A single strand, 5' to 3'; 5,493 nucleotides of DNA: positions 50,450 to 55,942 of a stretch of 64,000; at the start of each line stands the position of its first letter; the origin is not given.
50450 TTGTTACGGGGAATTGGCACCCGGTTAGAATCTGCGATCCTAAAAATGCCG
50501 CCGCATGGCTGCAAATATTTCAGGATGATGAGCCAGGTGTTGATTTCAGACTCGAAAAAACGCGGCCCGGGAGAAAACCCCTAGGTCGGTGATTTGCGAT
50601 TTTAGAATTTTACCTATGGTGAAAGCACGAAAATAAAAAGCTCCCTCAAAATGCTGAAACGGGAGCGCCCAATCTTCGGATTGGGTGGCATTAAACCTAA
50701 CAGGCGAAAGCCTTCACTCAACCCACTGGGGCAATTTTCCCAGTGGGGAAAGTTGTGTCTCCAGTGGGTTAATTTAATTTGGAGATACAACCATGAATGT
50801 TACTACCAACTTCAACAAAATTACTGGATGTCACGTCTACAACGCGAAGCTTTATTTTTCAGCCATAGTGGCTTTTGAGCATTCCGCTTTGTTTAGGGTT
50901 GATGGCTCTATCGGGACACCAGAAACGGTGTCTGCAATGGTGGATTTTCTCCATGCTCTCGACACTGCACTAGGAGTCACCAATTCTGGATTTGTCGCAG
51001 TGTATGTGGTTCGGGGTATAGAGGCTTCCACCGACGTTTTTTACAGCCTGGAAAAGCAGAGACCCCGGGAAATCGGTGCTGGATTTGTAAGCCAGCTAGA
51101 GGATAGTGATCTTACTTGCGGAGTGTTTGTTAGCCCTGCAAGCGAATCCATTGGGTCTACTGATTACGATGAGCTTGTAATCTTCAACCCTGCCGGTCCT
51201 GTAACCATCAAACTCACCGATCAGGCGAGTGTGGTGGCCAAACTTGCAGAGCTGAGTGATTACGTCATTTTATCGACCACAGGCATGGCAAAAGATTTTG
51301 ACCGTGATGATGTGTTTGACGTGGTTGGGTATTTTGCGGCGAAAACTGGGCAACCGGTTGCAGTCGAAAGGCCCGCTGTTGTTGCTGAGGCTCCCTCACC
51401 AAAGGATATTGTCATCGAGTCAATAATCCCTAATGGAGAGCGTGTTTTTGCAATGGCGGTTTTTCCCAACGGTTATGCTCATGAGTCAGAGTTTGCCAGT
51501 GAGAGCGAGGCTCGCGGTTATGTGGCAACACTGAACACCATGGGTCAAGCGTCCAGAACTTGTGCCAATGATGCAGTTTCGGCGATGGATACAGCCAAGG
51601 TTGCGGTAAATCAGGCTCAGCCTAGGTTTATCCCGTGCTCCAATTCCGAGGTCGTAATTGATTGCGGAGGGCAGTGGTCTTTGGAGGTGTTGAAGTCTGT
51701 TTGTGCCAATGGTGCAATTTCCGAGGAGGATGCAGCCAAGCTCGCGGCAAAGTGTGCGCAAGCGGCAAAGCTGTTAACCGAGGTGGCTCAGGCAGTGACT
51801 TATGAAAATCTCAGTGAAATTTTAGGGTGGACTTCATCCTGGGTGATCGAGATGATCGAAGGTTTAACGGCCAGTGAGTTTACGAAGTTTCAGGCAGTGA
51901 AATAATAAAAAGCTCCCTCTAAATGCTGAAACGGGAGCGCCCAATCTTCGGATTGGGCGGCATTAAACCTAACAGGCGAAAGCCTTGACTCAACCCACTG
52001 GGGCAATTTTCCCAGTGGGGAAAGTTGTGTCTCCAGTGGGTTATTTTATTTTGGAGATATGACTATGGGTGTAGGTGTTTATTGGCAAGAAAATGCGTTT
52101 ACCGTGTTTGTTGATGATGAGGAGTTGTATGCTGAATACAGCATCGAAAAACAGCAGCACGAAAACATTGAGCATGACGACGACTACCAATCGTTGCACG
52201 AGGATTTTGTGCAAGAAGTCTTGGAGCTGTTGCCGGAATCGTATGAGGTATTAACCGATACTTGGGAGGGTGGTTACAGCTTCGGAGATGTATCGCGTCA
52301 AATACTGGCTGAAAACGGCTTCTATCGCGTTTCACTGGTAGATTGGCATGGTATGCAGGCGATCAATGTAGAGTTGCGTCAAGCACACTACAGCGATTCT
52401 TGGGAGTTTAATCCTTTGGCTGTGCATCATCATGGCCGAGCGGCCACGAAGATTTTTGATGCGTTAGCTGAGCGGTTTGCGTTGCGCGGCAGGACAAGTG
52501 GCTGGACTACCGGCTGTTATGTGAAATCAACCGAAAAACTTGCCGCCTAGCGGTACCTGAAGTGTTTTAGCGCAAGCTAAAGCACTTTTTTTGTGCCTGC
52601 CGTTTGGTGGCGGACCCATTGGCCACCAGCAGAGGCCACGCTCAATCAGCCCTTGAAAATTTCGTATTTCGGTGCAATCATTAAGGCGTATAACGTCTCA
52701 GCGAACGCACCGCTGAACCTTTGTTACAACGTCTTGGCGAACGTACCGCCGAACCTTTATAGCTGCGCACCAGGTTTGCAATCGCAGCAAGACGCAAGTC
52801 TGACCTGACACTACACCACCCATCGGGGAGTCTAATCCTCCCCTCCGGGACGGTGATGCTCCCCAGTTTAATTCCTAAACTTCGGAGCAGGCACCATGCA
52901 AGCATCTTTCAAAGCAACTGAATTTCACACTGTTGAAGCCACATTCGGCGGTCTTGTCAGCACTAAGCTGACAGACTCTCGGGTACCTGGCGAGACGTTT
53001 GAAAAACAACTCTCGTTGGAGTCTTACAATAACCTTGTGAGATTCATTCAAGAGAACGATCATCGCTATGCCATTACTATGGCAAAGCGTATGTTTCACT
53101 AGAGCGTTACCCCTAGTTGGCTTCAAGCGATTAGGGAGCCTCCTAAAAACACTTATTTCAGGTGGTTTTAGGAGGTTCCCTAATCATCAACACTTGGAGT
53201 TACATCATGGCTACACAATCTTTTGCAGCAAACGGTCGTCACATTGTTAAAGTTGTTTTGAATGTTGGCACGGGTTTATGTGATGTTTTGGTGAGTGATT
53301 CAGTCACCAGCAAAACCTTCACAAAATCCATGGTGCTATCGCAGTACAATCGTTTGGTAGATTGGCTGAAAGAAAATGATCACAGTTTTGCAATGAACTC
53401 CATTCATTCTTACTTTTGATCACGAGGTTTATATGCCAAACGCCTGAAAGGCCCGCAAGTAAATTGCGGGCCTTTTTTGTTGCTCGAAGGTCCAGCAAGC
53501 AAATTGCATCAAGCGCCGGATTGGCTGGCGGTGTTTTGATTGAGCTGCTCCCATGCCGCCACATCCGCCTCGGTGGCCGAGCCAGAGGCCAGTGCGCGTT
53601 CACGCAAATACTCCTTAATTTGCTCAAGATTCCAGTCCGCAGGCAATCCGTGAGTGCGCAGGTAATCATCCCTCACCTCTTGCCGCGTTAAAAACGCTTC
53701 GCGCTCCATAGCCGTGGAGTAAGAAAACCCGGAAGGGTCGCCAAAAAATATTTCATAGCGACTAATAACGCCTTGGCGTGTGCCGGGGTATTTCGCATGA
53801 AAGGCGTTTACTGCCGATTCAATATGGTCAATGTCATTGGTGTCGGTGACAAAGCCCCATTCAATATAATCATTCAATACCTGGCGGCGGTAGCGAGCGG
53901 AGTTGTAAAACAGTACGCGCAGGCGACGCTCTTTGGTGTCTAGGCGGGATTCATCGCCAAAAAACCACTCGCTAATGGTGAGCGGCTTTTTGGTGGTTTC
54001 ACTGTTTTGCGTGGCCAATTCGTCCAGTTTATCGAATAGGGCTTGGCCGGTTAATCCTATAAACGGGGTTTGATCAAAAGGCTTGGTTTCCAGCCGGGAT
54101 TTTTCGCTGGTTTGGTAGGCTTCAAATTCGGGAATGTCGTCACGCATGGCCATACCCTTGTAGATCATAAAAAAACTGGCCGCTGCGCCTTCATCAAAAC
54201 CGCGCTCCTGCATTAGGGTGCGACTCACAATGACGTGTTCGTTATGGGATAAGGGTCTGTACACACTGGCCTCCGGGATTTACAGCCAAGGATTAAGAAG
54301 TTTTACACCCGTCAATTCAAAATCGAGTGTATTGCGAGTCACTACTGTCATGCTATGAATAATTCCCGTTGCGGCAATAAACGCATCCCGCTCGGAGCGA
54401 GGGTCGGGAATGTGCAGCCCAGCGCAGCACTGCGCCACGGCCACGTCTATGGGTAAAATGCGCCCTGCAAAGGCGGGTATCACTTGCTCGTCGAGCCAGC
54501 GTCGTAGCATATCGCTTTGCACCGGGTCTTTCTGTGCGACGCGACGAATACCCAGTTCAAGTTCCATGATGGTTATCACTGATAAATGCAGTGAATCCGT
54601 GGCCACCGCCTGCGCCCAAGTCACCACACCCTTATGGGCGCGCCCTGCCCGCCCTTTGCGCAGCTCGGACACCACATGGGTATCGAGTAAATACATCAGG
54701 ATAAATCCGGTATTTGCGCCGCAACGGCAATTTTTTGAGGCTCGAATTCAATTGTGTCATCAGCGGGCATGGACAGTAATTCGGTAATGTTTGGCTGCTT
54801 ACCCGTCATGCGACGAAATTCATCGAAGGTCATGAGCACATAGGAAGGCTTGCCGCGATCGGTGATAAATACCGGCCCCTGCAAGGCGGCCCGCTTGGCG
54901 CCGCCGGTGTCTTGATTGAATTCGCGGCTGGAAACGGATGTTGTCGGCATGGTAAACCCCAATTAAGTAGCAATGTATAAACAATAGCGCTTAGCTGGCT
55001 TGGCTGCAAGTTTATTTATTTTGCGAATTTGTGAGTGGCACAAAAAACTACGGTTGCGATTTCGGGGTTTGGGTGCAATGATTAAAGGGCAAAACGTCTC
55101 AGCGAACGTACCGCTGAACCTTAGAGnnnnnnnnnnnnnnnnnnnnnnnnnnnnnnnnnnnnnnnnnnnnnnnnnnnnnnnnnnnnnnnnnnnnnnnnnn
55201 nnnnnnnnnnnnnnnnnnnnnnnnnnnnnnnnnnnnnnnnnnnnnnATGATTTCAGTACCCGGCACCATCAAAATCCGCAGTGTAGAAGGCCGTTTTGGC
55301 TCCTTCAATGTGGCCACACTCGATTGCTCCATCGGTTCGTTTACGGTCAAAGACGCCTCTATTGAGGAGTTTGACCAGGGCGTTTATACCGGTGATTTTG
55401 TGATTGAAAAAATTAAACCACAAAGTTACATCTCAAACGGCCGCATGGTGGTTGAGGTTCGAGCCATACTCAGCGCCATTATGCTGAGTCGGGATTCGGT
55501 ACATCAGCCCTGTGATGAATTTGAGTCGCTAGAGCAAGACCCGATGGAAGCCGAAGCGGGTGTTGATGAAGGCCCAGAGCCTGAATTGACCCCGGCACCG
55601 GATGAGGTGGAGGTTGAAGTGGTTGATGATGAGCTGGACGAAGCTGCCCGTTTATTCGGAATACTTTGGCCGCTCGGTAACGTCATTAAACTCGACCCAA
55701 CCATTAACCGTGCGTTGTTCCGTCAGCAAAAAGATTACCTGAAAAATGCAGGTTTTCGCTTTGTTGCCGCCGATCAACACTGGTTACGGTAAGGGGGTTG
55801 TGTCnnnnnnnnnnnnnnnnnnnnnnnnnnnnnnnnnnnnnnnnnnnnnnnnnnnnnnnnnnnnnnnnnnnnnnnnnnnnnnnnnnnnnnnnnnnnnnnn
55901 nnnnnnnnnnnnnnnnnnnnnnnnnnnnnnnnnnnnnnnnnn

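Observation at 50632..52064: Type C element: two nearly identical ~160-nt multi-hairpin units with mutually exclusive pairings, placed immediately before consecutive genes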

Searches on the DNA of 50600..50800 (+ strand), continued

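Call 104: search_with_rna_model(model_id=R2, sources=[L062, L063], max_evalue=0.1, show_alignments=3)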
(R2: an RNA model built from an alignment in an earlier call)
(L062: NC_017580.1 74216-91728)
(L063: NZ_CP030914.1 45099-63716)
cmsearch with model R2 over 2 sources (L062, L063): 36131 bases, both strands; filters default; matches with E-value up to 0.1: 9.
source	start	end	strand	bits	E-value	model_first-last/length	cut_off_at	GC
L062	13724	13784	+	29.5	3.7e-06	1-80/80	no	0.41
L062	13711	13760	-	24.4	8.4e-05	1-80/80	no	0.36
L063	5120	5199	+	24.3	9e-05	1-80/80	no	0.62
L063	6397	6478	+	22.4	0.00028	1-80/80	no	0.51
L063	7040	7103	+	21.5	0.00049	1-80/80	no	0.58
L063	3751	3828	+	17.7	0.0049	1-80/80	no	0.58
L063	7267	7336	+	16.9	0.0081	1-80/80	no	0.53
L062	9592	9647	+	14.2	0.043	1-80/80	no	0.52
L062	10737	10803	+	13.7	0.058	1-80/80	no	0.46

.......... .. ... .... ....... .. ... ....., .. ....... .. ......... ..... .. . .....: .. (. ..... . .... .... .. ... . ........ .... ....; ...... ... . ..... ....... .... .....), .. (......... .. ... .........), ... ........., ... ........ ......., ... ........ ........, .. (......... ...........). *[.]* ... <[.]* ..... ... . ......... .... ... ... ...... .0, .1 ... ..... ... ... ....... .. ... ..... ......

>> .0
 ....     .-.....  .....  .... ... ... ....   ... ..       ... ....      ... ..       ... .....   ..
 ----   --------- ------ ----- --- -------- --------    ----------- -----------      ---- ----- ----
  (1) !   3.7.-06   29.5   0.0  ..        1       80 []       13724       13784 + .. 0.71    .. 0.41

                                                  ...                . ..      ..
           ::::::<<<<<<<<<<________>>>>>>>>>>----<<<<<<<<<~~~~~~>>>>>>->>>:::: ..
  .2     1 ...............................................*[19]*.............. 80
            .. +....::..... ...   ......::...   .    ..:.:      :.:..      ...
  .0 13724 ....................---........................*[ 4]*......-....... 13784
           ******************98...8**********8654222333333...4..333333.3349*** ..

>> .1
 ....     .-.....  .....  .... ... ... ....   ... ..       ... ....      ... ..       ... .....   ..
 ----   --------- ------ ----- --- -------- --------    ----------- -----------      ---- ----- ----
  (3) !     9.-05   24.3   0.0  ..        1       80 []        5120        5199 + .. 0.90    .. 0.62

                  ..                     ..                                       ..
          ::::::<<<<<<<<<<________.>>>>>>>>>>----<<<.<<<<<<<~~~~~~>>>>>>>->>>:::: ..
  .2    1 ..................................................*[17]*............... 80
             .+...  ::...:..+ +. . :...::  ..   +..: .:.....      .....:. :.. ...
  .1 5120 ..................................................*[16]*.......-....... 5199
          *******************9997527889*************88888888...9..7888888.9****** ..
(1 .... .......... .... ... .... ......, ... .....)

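Call 105: search_with_rna_model(model_id=R1, sources=[L062, L063], max_evalue=1, show_alignments=4)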
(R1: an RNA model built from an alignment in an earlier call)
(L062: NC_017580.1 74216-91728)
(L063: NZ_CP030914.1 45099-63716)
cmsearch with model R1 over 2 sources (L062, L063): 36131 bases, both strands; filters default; matches with E-value up to 1: 3.
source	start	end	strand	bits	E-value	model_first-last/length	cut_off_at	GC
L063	6307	6478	+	20.7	0.00012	1-168/168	no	0.53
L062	13726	13781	+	16.5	0.0019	91-164/168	no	0.41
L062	13707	13806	-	12.8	0.022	1-168/168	no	0.34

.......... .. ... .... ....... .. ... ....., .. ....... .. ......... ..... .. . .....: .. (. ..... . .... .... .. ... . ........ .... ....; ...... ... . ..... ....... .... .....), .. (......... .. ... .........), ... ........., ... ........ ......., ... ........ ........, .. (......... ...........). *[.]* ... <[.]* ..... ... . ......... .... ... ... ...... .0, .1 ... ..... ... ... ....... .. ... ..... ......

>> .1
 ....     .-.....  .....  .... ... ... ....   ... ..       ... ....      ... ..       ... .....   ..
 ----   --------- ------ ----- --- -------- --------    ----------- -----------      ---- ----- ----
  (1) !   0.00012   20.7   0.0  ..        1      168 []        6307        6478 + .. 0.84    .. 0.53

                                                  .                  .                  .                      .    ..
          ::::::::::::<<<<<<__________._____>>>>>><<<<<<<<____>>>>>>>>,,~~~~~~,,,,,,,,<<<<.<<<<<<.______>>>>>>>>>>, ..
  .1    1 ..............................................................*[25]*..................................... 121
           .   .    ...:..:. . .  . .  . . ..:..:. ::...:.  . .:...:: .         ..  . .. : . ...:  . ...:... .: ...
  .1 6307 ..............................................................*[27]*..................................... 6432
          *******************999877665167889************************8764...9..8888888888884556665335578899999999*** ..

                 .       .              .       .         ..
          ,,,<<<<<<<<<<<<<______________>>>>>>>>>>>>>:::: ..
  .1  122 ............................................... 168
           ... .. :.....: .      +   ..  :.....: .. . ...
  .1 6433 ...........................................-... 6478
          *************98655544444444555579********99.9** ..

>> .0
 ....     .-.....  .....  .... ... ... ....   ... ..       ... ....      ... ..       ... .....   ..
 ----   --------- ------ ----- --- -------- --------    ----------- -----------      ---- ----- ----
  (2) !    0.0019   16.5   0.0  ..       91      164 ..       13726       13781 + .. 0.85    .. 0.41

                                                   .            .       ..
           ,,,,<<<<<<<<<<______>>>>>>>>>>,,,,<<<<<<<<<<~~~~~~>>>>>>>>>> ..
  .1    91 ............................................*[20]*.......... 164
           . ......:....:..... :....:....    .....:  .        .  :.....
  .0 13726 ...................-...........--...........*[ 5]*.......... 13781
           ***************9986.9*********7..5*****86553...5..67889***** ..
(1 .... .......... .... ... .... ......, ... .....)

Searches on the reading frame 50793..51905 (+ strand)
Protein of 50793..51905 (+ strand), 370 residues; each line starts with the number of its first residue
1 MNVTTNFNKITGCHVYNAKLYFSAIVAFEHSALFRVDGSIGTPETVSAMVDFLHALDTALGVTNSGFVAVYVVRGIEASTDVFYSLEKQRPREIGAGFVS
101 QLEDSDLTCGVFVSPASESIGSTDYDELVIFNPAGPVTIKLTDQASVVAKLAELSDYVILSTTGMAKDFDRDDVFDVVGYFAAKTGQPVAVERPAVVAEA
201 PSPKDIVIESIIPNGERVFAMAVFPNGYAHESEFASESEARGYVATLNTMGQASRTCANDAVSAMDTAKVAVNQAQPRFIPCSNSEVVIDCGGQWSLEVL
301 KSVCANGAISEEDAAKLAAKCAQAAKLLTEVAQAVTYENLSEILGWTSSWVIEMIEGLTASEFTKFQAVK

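Call 7: search_protein_families(library=pfam, proteins=[window:50793-51905:+], max_evalue=0.01)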
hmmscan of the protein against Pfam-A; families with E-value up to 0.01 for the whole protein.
window:50793-51905:+ (370 aa): 0 families

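Call 12: find_homologous_proteins(query=window:50793-51905:+)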
Query window:50793-51905:+ (370 aa): 1 proteins with E <= 0.001 among 6404 candidates.
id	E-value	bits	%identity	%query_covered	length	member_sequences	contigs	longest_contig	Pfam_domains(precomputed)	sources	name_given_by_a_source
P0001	3.7e-238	807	100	100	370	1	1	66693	-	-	-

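Call 23: find_encoding_contigs(protein=window:50793-51905:+, flank=10000)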
Protein window:50793-51905:+ (370 aa): no gene with exactly this product is on record in the collection.

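Call 99: search_protein_representatives(protein=window:50793-51905:+)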
Query: 370 residues. Proteins with E-value up to 0.001 (for the whole library): 1; up to 1e-10: 1; up to 1e-30: 1. The best 1 are listed.
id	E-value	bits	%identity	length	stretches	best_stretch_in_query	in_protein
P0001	1.2e-238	807.1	100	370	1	1-370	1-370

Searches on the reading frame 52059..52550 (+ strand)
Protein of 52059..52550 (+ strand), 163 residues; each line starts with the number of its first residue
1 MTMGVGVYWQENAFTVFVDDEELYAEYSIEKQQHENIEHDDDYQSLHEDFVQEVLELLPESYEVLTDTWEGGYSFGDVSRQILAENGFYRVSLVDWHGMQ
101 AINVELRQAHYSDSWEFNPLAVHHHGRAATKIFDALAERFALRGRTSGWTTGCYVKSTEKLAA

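Call 7: search_protein_families(library=pfam, proteins=[window:52059-52550:+], max_evalue=0.01)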
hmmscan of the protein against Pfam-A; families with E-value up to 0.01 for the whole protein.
window:52059-52550:+ (163 aa): 0 families

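Call 24: find_homologous_proteins(query=window:52059-52550:+)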
Query window:52059-52550:+ (163 aa): 1 proteins with E <= 0.001 among 46 candidates.
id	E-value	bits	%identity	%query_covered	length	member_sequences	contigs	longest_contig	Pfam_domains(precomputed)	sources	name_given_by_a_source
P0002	4.5e-105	367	100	99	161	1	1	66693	-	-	-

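Call 96: predict_structure(protein=window:52065-52550:+)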
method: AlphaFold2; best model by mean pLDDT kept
length: 161 residues; sequences in the alignment: 1
mean_pLDDT: 37.8   pTM: 0.37
mean pLDDT of the five models: 37.8, 35.0, 33.6, 31.1, 30.5
residues with pLDDT >= 90: 0; 70-90: 0; 50-70: 13; < 50: 148
segments of 3 or more residues with pLDDT < 50: 1-45, 57-86, 90-151, 153-161
pLDDT, mean of each block of 10 residues (from residue 1): 34 38 32 40 48 49 38 31 43 38 37 27 33 42 35 42 25
secondary structure, 60 per line:
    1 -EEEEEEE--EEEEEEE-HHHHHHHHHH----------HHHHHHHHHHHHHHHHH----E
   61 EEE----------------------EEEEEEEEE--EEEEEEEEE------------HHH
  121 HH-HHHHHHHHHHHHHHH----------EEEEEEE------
elements in order: E2-8 E11-17 H19-28 H39-55 E60-63 E86-94 E97-105 H118-122 H124-138 E149-155

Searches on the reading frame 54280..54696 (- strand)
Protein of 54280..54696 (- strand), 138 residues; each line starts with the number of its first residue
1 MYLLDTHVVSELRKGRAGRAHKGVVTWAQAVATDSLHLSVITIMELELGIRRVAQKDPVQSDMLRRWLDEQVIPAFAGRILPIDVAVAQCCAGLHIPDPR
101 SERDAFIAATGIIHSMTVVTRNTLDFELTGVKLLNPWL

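Call 7: search_protein_families(library=pfam, proteins=[window:54280-54696:-], max_evalue=0.01)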
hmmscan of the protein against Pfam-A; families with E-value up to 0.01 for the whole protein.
window:54280-54696:- (138 aa): 1 family
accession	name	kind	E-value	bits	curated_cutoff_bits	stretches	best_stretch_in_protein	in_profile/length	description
PF01850.27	PIN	-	6.9e-10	40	23.6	1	2-123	1-112/120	PIN domain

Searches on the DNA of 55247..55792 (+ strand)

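Call 103: search_rna_families(sources=[L062, L063], threshold=gathering, show_alignments=2)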
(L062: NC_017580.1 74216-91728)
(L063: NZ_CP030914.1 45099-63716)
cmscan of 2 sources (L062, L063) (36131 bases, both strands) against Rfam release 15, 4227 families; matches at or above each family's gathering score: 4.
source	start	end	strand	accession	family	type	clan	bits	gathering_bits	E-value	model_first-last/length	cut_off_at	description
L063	6221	6371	+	RF01754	radC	Cis-reg;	-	96.7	40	2.6e-17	1-149/149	no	radC RNA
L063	4966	5113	+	RF01754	radC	Cis-reg;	-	95.3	40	5.5e-17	1-149/149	no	radC RNA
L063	8392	8529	+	RF01754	radC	Cis-reg;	-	81.8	40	6.2e-14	1-149/149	no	radC RNA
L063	3596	3744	+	RF01754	radC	Cis-reg;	-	74.8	40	2.5e-12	1-149/149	no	radC RNA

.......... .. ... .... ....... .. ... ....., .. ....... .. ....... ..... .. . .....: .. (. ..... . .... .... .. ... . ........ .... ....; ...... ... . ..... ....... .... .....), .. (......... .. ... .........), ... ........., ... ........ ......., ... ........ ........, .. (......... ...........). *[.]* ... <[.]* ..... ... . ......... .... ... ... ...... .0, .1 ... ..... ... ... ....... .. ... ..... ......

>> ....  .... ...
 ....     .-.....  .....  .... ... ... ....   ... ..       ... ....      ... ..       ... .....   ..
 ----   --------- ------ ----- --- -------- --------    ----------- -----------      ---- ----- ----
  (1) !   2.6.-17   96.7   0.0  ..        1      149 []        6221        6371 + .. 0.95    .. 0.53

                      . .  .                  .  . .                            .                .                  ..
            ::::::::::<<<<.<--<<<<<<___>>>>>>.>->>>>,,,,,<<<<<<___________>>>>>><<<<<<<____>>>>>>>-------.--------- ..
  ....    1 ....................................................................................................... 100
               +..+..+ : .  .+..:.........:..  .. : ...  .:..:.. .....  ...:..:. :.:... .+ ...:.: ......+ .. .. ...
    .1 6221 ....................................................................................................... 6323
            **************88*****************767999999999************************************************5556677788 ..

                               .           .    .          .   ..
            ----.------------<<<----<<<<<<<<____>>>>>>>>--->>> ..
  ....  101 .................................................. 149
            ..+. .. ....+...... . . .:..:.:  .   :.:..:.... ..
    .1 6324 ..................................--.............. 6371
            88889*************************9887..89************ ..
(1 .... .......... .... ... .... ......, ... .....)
